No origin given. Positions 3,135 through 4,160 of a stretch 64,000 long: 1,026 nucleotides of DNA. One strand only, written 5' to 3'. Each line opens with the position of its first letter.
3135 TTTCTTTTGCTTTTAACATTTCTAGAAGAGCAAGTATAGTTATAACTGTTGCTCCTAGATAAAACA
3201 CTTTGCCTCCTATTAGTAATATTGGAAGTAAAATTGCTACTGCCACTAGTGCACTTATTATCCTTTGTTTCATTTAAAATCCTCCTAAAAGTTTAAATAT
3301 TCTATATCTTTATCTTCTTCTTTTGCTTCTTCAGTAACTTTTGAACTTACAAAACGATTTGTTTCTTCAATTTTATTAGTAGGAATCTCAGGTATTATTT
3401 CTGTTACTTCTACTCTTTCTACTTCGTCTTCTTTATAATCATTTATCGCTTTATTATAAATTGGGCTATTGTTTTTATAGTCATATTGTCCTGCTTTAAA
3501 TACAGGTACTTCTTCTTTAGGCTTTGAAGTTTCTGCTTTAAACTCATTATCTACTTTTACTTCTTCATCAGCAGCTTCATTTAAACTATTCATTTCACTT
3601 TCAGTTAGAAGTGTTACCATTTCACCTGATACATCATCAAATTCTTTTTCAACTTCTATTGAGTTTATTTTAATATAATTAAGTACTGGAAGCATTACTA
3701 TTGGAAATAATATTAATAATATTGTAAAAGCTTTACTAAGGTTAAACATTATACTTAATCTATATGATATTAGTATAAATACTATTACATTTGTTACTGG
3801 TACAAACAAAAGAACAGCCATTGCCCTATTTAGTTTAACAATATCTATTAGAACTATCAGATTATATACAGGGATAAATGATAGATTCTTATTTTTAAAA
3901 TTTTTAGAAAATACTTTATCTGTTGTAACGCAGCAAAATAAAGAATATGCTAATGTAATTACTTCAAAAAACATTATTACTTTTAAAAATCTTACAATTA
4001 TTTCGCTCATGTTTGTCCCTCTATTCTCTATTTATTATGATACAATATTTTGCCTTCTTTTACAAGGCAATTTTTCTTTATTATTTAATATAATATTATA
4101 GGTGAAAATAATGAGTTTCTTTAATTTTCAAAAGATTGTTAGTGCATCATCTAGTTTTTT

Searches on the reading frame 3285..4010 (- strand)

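Call 26: search_protein_families(library=pfam, proteins=[window:3285-4010:-], max_evalue=0.01)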
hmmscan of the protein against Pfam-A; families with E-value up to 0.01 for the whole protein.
window:3285-4010:- (241 aa): 1 family
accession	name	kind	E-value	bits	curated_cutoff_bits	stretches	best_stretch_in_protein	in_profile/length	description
PF18936.5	DUF5684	-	3.9e-13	50.3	27.4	1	44-113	3-73/81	Family of unknown function (DUF5684)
